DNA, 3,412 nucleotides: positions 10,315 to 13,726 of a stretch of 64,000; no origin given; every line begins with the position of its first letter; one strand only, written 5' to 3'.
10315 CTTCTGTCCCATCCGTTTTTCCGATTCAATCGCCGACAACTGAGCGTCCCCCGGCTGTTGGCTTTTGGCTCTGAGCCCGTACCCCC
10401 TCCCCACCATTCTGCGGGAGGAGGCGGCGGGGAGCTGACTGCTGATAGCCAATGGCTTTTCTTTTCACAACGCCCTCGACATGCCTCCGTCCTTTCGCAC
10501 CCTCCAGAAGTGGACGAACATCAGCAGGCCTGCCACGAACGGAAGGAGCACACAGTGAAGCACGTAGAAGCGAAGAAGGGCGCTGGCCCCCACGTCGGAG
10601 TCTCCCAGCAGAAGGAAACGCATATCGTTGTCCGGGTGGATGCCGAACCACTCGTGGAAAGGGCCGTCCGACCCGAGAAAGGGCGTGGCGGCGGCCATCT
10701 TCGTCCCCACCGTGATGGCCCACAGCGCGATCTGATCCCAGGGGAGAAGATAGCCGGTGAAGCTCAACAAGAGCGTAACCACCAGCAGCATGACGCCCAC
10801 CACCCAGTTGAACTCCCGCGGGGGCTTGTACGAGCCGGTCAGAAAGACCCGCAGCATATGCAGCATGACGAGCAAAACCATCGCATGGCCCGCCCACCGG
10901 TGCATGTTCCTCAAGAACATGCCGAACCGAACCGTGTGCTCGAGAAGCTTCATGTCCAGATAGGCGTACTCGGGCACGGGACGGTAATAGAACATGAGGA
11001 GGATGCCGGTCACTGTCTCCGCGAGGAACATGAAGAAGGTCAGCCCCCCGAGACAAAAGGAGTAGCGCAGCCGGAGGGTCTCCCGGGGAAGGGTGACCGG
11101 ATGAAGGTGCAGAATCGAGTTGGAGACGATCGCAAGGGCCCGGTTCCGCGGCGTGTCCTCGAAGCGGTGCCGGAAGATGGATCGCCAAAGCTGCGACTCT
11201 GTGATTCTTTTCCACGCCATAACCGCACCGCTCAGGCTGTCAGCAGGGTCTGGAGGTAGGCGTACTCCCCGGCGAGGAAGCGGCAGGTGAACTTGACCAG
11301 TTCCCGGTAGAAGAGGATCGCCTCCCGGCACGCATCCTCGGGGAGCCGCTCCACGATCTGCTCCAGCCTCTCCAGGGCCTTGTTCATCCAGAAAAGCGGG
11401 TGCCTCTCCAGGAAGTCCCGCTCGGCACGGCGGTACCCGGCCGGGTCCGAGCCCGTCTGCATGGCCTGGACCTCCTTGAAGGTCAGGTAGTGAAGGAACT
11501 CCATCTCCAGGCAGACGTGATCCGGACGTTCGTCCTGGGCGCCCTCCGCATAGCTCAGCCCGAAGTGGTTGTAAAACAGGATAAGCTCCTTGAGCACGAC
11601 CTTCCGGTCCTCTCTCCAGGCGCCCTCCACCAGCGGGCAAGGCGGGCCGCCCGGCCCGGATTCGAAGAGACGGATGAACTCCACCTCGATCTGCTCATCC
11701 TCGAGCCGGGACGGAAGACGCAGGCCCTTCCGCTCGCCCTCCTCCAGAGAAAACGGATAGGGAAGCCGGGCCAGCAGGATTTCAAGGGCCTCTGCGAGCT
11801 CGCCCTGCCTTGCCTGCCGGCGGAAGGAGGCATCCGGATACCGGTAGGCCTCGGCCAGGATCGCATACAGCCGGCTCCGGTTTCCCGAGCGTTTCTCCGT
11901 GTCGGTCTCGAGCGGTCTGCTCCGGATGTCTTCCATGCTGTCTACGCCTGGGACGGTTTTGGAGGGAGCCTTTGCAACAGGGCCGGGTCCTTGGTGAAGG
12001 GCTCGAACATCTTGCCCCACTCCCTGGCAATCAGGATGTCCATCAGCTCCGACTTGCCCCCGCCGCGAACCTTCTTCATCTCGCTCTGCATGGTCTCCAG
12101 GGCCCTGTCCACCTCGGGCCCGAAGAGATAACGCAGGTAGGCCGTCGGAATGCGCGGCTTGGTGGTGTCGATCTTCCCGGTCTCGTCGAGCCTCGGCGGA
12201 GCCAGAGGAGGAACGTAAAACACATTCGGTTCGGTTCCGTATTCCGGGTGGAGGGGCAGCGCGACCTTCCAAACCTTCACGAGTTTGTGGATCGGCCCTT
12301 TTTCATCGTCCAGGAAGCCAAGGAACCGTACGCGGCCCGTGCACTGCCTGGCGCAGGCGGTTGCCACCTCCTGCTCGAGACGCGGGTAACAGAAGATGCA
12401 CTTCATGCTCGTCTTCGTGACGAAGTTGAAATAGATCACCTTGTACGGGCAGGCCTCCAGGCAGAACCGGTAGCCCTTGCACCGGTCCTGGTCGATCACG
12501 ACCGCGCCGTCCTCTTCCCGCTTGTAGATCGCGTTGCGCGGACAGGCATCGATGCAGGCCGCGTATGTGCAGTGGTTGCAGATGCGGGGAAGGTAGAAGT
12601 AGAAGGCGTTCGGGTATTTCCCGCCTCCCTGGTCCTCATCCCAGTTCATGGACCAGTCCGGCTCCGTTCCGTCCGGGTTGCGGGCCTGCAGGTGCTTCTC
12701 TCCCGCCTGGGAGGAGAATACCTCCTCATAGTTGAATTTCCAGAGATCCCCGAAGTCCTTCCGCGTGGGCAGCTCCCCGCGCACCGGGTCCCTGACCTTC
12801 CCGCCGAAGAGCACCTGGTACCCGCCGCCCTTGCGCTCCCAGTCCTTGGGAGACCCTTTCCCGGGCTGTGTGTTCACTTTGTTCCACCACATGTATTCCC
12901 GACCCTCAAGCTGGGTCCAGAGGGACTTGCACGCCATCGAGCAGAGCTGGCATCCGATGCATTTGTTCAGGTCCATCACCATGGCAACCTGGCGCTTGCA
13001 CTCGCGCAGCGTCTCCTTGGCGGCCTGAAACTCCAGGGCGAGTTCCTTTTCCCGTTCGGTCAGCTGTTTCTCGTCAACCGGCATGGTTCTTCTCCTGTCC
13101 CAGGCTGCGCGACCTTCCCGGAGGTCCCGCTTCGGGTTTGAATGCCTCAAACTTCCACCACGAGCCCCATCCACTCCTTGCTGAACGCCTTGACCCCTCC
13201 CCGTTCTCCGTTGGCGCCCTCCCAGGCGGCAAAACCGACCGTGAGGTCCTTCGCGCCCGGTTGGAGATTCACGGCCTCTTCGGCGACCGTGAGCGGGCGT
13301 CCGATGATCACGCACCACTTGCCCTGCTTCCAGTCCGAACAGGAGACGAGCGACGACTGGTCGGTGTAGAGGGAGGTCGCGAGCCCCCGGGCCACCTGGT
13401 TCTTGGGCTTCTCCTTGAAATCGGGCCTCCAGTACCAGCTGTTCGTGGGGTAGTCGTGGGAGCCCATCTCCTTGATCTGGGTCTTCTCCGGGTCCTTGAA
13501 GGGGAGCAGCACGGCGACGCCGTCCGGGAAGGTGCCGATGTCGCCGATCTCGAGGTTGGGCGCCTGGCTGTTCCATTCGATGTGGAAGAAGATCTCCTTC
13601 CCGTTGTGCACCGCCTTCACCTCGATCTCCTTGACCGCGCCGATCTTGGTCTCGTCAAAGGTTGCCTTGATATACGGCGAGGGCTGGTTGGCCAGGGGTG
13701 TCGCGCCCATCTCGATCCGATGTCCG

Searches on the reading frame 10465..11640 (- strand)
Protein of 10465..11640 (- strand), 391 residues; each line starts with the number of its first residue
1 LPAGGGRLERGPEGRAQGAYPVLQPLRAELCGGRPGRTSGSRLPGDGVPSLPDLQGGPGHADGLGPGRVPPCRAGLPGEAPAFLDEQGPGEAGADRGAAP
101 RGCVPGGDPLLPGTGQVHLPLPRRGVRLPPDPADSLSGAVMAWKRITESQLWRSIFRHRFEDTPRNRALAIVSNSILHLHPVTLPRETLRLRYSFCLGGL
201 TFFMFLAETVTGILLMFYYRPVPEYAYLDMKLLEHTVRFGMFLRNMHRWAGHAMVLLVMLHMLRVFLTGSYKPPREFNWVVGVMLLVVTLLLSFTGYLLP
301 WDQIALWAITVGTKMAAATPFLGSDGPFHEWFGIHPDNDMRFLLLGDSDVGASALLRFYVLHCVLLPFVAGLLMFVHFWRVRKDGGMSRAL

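Call 8: search_protein_families(library=pfam, proteins=[window:10465-11640:-], max_evalue=0.001)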
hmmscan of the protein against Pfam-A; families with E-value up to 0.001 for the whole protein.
window:10465-11640:- (391 aa): 3 families
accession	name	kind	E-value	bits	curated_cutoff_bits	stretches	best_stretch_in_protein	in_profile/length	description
PF00033.24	Cytochrome_B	-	1.5e-38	133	27.2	1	191-384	10-188/189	Cytochrome b/b6/petB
PF13631.11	Cytochrom_B_N_2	-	4.9e-33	114.9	27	1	253-388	2-123/169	Cytochrome b(N-terminal)/b6/petB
PF14358.11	DUF4405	-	6.1e-06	27.1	26.7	1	200-262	5-62/66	Domain of unknown function (DUF4405)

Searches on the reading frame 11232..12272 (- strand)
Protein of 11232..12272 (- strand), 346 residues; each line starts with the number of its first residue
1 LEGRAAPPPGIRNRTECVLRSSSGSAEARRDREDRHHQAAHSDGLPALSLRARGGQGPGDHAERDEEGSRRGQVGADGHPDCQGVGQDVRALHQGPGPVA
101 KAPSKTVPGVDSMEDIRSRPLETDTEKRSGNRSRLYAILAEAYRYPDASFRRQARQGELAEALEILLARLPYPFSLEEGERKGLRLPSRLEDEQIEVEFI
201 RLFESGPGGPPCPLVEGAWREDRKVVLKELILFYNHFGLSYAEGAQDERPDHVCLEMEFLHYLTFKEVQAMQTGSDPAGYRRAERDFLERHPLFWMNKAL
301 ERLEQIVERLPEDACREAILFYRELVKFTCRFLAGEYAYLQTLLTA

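Call 8: search_protein_families(library=pfam, proteins=[window:11232-12272:-], max_evalue=0.001)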
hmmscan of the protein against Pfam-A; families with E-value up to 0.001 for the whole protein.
window:11232-12272:- (346 aa): 1 family
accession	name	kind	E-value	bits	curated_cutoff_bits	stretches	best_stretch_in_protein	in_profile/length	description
PF02613.20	Nitrate_red_del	-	3e-16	60.1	22.2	1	189-298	22-133/136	Nitrate reductase delta subunit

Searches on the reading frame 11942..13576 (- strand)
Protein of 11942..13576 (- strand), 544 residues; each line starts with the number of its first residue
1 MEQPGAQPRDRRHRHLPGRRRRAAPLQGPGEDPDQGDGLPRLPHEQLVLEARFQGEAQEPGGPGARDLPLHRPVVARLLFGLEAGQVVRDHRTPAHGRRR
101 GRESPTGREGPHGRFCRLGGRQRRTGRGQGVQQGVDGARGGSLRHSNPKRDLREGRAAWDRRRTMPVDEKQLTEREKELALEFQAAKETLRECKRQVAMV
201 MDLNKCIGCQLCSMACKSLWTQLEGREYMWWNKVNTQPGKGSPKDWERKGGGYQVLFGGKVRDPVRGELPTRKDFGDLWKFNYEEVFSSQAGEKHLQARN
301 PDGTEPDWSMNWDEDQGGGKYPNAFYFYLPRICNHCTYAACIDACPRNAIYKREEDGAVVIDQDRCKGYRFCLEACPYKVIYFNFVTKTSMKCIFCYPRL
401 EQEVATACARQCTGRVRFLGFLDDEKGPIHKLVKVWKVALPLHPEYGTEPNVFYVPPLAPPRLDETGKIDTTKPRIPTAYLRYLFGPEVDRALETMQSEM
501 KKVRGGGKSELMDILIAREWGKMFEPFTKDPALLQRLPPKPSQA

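Call 8: search_protein_families(library=pfam, proteins=[window:11942-13576:-], max_evalue=0.001)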
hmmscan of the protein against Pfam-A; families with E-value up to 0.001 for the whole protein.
window:11942-13576:- (544 aa): 8 families
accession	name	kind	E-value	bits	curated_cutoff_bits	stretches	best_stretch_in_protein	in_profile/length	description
PF13247.11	Fer4_11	-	1.2e-28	99.7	26.2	1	325-420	2-98/100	4Fe-4S dicluster domain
PF12838.12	Fer4_7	-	1.2e-10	42.1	27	1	333-380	2-52/52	4Fe-4S dicluster domain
PF13237.11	Fer4_10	-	7.5e-10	39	25.5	1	330-377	6-53/53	4Fe-4S dicluster domain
PF00037.32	Fer4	-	2.4e-07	30.7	21.1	0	200-216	2-18/24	4Fe-4S binding domain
PF12797.12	Fer4_2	-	7.6e-07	29.1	24.5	1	199-217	3-21/22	4Fe-4S binding domain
PF12837.12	Fer4_6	-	5.6e-06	26.5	25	0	359-381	2-24/24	4Fe-4S binding domain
PF14697.11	Fer4_21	-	0.00012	22.6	35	0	333-380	8-56/59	4Fe-4S dicluster domain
PF13187.11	Fer4_9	-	0.00034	21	27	0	333-381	2-52/52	4Fe-4S dicluster domain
